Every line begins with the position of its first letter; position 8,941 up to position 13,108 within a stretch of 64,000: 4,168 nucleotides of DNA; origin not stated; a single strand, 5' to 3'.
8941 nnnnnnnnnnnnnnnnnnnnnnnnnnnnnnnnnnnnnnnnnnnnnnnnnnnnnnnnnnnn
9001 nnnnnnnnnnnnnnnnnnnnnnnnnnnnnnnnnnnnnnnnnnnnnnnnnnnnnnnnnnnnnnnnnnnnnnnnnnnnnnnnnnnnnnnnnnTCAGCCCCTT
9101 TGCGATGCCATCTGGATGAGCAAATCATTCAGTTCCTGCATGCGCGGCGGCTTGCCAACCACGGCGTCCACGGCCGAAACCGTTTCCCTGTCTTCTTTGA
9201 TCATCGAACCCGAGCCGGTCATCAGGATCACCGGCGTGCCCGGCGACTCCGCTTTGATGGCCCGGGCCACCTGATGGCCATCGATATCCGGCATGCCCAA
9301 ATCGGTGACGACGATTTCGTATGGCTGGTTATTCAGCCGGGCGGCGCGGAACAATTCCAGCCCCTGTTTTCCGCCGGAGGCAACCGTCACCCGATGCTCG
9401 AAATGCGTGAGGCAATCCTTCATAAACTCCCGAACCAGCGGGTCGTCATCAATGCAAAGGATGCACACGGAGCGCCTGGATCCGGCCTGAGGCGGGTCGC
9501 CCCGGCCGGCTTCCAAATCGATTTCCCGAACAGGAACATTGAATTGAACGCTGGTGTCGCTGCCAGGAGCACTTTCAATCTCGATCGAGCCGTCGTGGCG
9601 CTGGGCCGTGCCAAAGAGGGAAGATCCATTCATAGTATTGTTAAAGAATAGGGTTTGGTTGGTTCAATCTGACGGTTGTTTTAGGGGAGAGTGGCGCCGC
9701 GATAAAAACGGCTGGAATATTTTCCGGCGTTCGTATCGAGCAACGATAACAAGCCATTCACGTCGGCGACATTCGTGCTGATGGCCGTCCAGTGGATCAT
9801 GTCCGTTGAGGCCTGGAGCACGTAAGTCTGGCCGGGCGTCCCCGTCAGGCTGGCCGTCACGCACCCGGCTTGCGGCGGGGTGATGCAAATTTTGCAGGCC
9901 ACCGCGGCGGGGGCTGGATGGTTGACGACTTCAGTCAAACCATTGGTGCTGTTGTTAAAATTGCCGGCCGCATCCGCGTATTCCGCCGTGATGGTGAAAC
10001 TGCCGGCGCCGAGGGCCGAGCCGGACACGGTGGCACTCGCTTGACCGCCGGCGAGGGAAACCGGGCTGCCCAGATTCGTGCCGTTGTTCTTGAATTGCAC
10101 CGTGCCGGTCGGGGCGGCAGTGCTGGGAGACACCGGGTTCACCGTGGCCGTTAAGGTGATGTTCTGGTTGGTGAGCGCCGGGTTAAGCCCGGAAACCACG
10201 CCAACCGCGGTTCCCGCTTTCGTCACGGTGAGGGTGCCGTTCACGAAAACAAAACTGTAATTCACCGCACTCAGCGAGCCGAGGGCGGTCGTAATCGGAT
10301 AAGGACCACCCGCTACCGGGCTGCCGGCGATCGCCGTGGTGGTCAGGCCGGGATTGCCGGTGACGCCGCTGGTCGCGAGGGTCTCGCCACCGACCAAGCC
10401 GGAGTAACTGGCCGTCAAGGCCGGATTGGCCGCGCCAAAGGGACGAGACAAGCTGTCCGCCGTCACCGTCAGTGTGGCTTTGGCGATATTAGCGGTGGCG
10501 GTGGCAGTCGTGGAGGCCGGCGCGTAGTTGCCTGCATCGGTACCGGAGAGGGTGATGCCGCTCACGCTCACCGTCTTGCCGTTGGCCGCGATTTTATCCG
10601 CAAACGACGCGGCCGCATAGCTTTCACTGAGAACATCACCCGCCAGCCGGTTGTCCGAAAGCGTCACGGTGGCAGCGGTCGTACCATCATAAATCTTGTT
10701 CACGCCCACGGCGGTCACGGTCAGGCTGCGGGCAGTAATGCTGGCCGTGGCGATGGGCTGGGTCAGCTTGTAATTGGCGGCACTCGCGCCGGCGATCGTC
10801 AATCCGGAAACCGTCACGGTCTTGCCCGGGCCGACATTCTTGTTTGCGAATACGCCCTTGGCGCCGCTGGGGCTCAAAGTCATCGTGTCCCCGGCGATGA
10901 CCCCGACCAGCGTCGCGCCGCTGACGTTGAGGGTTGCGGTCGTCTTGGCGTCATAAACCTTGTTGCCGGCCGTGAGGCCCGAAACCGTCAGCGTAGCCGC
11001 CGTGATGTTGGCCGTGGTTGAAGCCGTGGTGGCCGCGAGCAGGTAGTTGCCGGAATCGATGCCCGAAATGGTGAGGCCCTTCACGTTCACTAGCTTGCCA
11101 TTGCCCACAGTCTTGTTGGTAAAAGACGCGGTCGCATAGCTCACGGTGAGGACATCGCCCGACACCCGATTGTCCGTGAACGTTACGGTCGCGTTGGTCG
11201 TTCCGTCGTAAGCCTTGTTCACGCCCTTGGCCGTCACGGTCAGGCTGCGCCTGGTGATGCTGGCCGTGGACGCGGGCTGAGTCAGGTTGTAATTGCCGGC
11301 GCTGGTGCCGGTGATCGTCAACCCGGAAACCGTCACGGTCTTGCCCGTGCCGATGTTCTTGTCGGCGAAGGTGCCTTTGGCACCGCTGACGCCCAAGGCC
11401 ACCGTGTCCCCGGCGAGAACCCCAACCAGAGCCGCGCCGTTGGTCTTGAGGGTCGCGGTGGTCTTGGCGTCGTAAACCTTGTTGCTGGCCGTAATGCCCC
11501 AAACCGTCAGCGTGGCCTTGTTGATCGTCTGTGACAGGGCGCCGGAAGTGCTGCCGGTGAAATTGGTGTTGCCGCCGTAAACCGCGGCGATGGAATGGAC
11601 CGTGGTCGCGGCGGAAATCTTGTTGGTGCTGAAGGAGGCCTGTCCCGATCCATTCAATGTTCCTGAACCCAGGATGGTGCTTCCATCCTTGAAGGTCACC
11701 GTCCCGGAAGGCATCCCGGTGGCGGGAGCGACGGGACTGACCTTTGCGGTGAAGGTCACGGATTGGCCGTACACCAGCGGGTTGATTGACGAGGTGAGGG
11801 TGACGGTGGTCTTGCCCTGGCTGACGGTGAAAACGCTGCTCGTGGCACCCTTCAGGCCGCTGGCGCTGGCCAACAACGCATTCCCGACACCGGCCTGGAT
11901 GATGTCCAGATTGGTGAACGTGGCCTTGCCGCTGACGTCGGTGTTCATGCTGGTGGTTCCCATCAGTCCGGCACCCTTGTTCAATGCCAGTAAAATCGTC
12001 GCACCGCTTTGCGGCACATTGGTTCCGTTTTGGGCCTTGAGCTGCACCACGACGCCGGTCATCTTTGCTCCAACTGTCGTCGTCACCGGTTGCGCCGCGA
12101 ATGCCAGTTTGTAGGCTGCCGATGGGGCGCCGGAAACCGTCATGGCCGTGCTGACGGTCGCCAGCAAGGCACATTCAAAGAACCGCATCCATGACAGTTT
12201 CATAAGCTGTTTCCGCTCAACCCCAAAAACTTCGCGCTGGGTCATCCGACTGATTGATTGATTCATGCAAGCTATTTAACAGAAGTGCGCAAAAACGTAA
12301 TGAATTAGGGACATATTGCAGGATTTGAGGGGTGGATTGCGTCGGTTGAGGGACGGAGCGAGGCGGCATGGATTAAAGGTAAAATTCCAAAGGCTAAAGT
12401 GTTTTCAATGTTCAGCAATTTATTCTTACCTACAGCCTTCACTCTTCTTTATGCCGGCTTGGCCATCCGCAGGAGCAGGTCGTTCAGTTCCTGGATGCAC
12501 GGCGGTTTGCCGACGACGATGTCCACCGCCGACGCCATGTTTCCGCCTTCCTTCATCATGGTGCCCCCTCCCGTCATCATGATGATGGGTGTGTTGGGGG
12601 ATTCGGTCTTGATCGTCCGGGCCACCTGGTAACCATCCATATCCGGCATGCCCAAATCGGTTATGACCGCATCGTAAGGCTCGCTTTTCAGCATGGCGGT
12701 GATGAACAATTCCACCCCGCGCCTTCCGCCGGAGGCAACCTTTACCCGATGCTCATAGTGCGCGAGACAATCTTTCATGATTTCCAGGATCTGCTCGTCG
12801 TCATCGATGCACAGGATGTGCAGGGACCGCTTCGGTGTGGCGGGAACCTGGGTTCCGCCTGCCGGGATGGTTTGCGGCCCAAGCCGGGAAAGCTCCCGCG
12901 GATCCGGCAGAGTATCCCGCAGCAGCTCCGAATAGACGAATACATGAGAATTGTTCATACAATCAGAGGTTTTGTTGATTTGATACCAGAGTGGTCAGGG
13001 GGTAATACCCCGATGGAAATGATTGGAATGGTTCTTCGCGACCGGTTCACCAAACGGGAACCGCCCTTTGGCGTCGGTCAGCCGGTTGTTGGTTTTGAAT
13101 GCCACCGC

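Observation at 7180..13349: Head-to-tail array of three homologous cassettes: conserved 5' element, secreted-protein cargo, orphan receiver gene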

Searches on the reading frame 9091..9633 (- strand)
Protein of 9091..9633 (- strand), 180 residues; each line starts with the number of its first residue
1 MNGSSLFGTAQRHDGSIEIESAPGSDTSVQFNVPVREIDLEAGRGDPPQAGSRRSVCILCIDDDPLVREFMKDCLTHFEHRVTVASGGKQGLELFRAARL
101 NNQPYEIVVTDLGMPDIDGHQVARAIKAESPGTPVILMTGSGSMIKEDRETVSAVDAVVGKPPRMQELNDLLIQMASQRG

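Call 15: search_protein_families(library=pfam, proteins=[window:9091-9633:-], max_evalue=0.01)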
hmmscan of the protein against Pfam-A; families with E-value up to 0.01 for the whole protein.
window:9091-9633:- (180 aa): 1 family
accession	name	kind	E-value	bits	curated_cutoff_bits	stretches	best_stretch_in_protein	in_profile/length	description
PF00072.30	Response_reg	-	3.6e-19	69.4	30.2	1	58-170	1-108/111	Response regulator receiver domain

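Call 35: find_related_loci(query=A5, collection=metagenome_contigs, flank=10000)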
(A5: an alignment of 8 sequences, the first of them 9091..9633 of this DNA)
Query A5 (180 aa) in metagenome_contigs; peptide patterns used: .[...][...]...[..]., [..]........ (x = any residue, [..] = any of these).
600 stretches matched a pattern (row limit reached: there are more); 477 encode a relative of the query (tblastn E <= 1e-3); the best 80 are kept; 80 distinct loci.
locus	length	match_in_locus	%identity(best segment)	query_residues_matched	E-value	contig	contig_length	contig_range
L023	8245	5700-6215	66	6-177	2e-77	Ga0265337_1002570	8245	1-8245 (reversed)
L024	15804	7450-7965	63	6-177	1e-75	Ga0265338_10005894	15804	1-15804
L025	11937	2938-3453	62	6-177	2e-72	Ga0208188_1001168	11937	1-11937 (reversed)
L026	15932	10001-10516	61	6-177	8e-72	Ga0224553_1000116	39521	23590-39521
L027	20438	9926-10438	63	6-176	2e-71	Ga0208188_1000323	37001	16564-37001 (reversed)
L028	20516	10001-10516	60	6-177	3e-70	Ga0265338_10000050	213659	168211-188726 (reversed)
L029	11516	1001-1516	61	6-177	1e-70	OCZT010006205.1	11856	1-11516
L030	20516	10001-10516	60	6-177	1e-68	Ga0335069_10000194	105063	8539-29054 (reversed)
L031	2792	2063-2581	58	6-178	6e-66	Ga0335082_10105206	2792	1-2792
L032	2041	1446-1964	58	6-178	6e-67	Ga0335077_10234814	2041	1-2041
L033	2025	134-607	60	1-177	1e-66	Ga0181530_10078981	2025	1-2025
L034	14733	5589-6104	59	6-177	1e-64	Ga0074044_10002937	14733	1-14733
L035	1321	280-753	60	1-177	8e-68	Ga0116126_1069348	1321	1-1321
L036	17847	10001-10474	59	1-177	2e-63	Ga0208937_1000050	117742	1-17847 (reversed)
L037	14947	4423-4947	55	6-180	2e-63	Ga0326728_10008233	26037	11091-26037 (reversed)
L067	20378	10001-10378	53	53-178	1e-40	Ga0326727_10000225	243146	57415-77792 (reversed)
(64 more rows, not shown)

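Call 39: search_protein_families(library=pfam, proteins=[L027:8438-10444:+, L027:10550-11230:-, L027:7401-7802:-, L067:10577-12229:+, L067:6485-7216:+], max_evalue=0.001)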
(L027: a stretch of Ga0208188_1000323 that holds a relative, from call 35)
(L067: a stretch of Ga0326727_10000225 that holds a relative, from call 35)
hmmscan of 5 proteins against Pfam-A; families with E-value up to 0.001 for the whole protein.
L027:8438-10444:+ (668 aa): 4 families
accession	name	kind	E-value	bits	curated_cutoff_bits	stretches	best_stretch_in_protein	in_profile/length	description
PF02518.31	HATPase_c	-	6.6e-22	78.5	26.4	1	410-527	2-110/111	Histidine kinase-, DNA gyrase B-, and HSP90-like ATPase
PF00072.30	Response_reg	-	2.5e-18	66.7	30.2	1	549-661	1-108/111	Response regulator receiver domain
PF00512.31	HisKA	-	5e-11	42.9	26.9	1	293-357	2-64/66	His Kinase A (phospho-acceptor) domain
PF13581.12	HATPase_c_2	-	1.7e-06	28.5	27.4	1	415-523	37-126/127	Histidine kinase-like ATPase domain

L027:10550-11230:- (226 aa): 0 families

L027:7401-7802:- (133 aa): 2 families
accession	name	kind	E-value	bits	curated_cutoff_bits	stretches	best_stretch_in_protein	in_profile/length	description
PF13518.12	HTH_28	-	0.00038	20.9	25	1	61-91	5-35/52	Helix-turn-helix domain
PF00196.25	GerE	-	0.00044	20.3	23.5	1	54-96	3-45/57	Bacterial regulatory proteins, luxR family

L067:10577-12229:+ (550 aa): 4 families
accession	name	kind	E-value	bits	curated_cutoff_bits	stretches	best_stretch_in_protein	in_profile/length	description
PF25390.1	WD40_RLD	-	1.9e-103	347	150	2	144-475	22-347/363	RCC1-like domain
PF00415.24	RCC1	-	1.1e-68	228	21.7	7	335-382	1-50/50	Regulator of chromosome condensation (RCC1) repeat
PF13540.12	RCC1_2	-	9.6e-57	187.9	22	7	319-347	1-29/30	Regulator of chromosome condensation (RCC1) repeat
PF25384.1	Alsin_RLD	-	3.7e-11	43.4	100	1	338-446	244-352/405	Alsin RCC1-like domain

L067:6485-7216:+ (243 aa): 0 families

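Call 43: find_encoding_contigs(protein=window:9091-9633:-, flank=10000, max_places=10)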
Protein window:9091-9633:- (180 aa): 1 contig read that carries it; 1 place shown.
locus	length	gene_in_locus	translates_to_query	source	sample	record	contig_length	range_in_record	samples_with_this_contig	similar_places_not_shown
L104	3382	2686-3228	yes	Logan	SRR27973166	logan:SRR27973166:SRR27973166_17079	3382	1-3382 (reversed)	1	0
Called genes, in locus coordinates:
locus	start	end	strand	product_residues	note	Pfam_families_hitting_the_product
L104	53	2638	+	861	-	PF16640:Big_3_5, PF18657:YDG, PF18676:MBG_2, PF16640:Big_3_5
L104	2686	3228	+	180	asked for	PF00072:Response_reg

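Call 54: search_protein_families(library=ncbifam, proteins=[window:9091-9633:-, L027:8438-10444:+], max_evalue=0.01)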
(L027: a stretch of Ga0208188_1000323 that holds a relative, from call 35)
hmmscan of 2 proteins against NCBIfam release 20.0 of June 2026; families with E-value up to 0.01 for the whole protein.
window:9091-9633:- (180 aa): 81 families (the best 25 are shown)
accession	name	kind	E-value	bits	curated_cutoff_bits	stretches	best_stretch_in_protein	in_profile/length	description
NF045505.1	RR_RssB_Pseudo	equivalog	2.1e-14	53.4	700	1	54-145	4-90/394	two-component system response regulator RssB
NF008099.0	PRK10841.1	equivalog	6.5e-14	50.7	920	1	52-178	821-942/949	two-component system sensor histidine kinase RcsC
NF010076.0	PRK13557.1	subfamily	1.1e-13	50.5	631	1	5-169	364-526/540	histidine kinase famiy protein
NF008302.0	PRK11091.1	equivalog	1.2e-13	50.2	838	1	10-176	480-643/779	aerobic respiration two-component sensor histidine kinase ArcB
NF046022.1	RespRegCpdRBruc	equivalog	2e-12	47.1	180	1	57-168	3-109/120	cell cycle two-component system response regulator CpdR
NF053512.1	nitric_RR_NosR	exception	8e-12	44.9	400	1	58-143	1-81/422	response regulator c-di-GMP phosphodiesterase, NosR family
NF008469.0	PRK11361.1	equivalog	1.6e-11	43.6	714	1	57-176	6-119/461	acetoacetate metabolism transcriptional regulator AtoC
NF011695.0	PRK15115.1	equivalog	2.4e-11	43.1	763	1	53-162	4-108/445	two-component system response regulator GlrR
NF052574.1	HisKinEspCMyxo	equivalog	6.8e-11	41.1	1200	1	11-168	613-775/785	serine histidine kinase EspC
NF041733.1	resp_reg_CseB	equivalog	1.3e-10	41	350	1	58-145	3-84/228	two-component system response regulator CseB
NF051850.1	RespRegRprY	equivalog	2.2e-10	40.4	370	1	58-168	8-112/234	response regulator transcription factor RprY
NF045944.1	ResRegRpaBCyano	equivalog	3.2e-10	39.8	330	1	59-146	1-82/229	response regulator transcription factor RpaB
NF052573.1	HisKinEspAMyxo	equivalog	4.3e-10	38.3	1400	1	8-176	584-750/755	serine histidine kinase EspA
NF006900.1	PRK09390.1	equivalog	1.1e-09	38.1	255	1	56-144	5-88/203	response regulator FixJ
NF040689.1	MtrAB_MtrA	equivalog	2e-09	37.2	300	1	58-168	1-105/219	MtrAB system response regulator MtrA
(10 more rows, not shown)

L027:8438-10444:+ (668 aa): 137 families (the best 25 are shown)
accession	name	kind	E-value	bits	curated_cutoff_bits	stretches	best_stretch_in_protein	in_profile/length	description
NF010076.0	PRK13557.1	subfamily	6.1e-53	180.1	631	1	279-660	149-526/540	histidine kinase famiy protein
NF010411.0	PRK13837.1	equivalog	6.6e-51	173.3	647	1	269-660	426-805/828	two-component system VirA-like sensor kinase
NF008468.0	PRK11360.1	equivalog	7.2e-49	166.7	646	1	276-530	379-612/616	two-component system sensor histidine kinase AtoS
NF046020.1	HisKinCckABruc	equivalog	1.7e-46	158.5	1000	1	278-633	465-833/868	cell cycle histidine kinase CckA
NF046026.1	HisKinCckACaul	equivalog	2.5e-42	144.9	1000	1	276-632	285-641/678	cell cycle histidine kinase CckA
NF052574.1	HisKinEspCMyxo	equivalog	6.7e-39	133.7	1200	1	279-624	403-738/785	serine histidine kinase EspC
NF007688.0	PRK10364.1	equivalog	8.2e-36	123.7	479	1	272-528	219-453/460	two-component system sensor histidine kinase ZraS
NF052573.1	HisKinEspAMyxo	equivalog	3.7e-35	121.2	1400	1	272-660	363-743/755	serine histidine kinase EspA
NF008302.0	PRK11091.1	equivalog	9.2e-35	120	838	1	288-662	278-638/779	aerobic respiration two-component sensor histidine kinase ArcB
TIGR02956.1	TMAO_torS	equivalog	7.1e-30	103.8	676.5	1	300-664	471-817/967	TMAO reductase system sensor histidine kinase/response regulator TorS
NF047466.1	hybrid_RR_LvrB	exception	3.7e-28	98.8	500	1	279-526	138-376/377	hybrid histidine kinase/response regulator LvrB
NF046044.1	PnpS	equivalog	7.6e-28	97.6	400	1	295-525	168-390/390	two-component system histidine kinase PnpS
NF041947.1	LuxQ_Vibrio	equivalog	1.5e-26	92.6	1200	1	372-664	547-836/843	quorum-sensing autoinducer 2 sensor kinase/phosphatase LuxQ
NF008099.0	PRK10841.1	equivalog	3.2e-26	91.4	920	2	299-527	476-691/949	two-component system sensor histidine kinase RcsC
NF038297.2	hybrid_HK_HrmK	equivalog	1.1e-25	90.4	725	1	242-660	185-601/607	hybrid histidine kinase/response regulator HrmK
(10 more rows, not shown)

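Call 73: search_protein_families(library=pfam, proteins=[L028:6535-8352:-, L028:5077-6363:-, L028:10491-11402:+, L028:11423-13018:-, L030:6536-8311:-, L030:10611-11471:+, L030:11465-13141:-], max_evalue=0.001)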
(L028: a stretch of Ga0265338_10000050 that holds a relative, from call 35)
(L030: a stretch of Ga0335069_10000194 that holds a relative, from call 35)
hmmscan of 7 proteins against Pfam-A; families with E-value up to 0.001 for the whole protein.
L028:6535-8352:- (605 aa): 4 families
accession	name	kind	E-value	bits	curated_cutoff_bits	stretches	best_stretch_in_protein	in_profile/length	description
PF14791.11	DNA_pol_B_thumb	-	3.3e-24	85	25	1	275-342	1-63/63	DNA polymerase beta thumb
PF14716.13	HHH_8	-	4.8e-20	72.1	30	1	25-98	3-73/73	Helix-hairpin-helix domain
PF14520.12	HHH_5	-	2.1e-09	38.1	27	1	114-167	3-54/57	Helix-hairpin-helix domain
PF02811.25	PHP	-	1.7e-07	32.2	26.4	1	368-471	2-94/164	PHP domain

L028:5077-6363:- (428 aa): 1 family
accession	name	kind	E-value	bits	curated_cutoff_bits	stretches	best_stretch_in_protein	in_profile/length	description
PF10082.15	BBP2_2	-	6e-12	45.6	23.7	1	250-426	211-376/378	Putative beta-barrel porin 2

L028:10491-11402:+ (303 aa): 2 families
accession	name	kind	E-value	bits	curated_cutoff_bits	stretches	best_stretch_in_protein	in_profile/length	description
PF08543.17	Phos_pyr_kin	-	8.4e-86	287.8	27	1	58-298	1-241/246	Phosphomethylpyrimidine kinase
PF00294.29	PfkB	-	2.4e-10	40.7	25.8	1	149-283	161-284/302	pfkB family carbohydrate kinase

L028:11423-13018:- (531 aa): 1 family
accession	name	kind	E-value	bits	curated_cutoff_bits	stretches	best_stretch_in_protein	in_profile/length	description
PF00082.27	Peptidase_S8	-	2.8e-13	50.3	21.8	1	158-304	115-288/288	Subtilase family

L030:6536-8311:- (591 aa): 4 families
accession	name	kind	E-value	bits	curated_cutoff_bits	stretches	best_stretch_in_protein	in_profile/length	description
PF14791.11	DNA_pol_B_thumb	-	2.7e-24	85.3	25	1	261-328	1-63/63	DNA polymerase beta thumb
PF14716.13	HHH_8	-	6.4e-19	68.5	30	1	9-84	1-73/73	Helix-hairpin-helix domain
PF14520.12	HHH_5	-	6.4e-11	43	27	1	101-151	4-52/57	Helix-hairpin-helix domain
PF02811.25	PHP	-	8.9e-07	29.8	26.4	1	354-457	2-94/164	PHP domain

L030:10611-11471:+ (286 aa): 2 families
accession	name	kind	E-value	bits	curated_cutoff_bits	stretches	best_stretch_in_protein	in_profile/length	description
PF08543.17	Phos_pyr_kin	-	5.7e-85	285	27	1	17-259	1-240/246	Phosphomethylpyrimidine kinase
PF00294.29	PfkB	-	2.3e-09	37.5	25.8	1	103-252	160-291/302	pfkB family carbohydrate kinase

L030:11465-13141:- (558 aa): 1 family
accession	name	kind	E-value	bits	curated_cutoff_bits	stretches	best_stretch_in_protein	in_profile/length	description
PF01229.23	Glyco_hydro_39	-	7.6e-57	193.6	26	1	32-522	3-454/472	Glycosyl hydrolases family 39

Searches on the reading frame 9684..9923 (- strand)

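Call 84: search_protein_families(library=pfam, proteins=[window:9684-9923:-], max_evalue=5)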
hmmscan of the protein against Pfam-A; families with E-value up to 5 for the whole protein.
seq(80 aa): 1 family
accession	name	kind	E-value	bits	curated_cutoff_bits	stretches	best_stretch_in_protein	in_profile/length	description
PF22253.2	DUF6948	-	0.073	13.6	27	1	12-48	4-43/85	Domain of unknown function (DUF6948)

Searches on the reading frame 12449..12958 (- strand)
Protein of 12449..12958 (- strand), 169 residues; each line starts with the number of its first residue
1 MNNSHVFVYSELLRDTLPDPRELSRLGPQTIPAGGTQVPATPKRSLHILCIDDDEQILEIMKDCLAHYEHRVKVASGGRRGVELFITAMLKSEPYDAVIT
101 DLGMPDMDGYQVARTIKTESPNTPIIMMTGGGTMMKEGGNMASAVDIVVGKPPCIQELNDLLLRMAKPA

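Call 15: search_protein_families(library=pfam, proteins=[window:12449-12958:-], max_evalue=0.01)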
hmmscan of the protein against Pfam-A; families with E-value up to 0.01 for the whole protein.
window:12449-12958:- (169 aa): 2 families
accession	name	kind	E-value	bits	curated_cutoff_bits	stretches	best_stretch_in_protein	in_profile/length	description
PF00072.30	Response_reg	-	4.6e-19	69.1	30.2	1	48-158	1-106/111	Response regulator receiver domain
PF01795.25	Methyltransf_5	-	0.0034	17.3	27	1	44-105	43-103/309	MraW methylase family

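Call 42: find_encoding_contigs(protein=window:12449-12958:-, flank=10000, max_places=10)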
Protein window:12449-12958:- (169 aa): 1 contig read that carries it; 1 place shown.
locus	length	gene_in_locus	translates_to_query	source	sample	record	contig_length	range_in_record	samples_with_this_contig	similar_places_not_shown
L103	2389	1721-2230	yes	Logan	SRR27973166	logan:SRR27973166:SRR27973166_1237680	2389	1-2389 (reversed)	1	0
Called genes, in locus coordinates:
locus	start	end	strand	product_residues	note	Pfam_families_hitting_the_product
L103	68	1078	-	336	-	PF00682:HMGL-like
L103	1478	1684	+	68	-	-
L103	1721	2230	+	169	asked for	PF00072:Response_reg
